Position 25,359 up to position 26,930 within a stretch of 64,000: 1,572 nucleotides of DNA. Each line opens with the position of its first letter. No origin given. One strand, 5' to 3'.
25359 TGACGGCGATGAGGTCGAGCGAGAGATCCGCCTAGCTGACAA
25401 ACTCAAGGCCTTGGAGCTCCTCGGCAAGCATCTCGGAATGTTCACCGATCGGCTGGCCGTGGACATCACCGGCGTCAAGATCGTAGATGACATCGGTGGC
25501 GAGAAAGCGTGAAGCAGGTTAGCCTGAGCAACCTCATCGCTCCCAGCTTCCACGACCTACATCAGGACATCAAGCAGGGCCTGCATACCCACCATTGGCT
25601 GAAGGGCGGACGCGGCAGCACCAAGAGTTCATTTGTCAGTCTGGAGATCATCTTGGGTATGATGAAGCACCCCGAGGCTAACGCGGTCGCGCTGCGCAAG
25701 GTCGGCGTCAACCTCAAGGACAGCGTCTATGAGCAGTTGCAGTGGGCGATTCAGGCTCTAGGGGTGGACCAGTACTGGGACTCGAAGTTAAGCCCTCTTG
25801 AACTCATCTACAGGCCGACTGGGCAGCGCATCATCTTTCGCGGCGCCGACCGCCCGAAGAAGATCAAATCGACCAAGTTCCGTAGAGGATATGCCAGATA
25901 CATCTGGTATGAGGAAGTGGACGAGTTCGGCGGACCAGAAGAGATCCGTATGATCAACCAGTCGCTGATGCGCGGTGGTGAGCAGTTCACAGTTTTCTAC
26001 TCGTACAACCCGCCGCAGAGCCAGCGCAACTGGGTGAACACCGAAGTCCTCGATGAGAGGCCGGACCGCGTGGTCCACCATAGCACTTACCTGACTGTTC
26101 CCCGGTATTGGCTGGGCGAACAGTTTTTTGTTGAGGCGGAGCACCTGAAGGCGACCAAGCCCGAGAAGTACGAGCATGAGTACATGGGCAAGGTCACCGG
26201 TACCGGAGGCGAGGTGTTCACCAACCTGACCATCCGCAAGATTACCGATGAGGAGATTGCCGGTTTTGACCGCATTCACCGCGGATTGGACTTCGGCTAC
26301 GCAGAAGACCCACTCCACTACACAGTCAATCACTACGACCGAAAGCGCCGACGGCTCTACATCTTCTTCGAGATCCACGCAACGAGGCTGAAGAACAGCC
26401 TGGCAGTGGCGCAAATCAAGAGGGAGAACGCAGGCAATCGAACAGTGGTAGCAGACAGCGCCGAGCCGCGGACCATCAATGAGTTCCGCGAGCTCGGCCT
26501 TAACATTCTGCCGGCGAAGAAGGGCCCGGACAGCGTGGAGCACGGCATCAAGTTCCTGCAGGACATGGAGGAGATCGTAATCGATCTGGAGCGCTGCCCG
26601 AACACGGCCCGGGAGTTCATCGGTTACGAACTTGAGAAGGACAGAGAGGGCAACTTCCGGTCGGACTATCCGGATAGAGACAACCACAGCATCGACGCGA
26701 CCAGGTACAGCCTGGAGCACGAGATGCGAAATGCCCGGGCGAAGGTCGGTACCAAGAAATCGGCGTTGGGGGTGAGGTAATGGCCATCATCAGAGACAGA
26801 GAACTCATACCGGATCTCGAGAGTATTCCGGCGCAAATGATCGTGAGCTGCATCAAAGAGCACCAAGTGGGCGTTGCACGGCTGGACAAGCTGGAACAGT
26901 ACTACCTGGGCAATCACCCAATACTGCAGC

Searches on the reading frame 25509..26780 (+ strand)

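Call 9: search_protein_families(library=phrogs, proteins=[window:25509-26780:+], max_evalue=0.001)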
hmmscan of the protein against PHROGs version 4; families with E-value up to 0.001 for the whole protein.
window:25509-26780:+ (423 aa): 8 families
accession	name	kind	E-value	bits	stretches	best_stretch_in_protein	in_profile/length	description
phrog_3717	-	head and packaging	5.4e-56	191.1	1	10-274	7-270/277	terminase large subunit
phrog_2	-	head and packaging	1.6e-44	153.8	1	23-411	275-599/807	terminase large subunit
phrog_5653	-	head and packaging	1e-41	143.9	1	227-413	1-188/199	terminase large subunit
phrog_6672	-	head and packaging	2e-28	99.8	1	280-418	4-142/145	terminase large subunit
phrog_18557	-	head and packaging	1.7e-25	90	1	336-408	4-76/88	terminase large subunit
phrog_8711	-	head and packaging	1.3e-18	67.8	1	12-89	11-88/89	terminase large subunit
phrog_22023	-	unknown function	1e-07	33.4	1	160-292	23-149/153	-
phrog_10250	-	head and packaging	1.9e-07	32.1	1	215-415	4-225/228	terminase large subunit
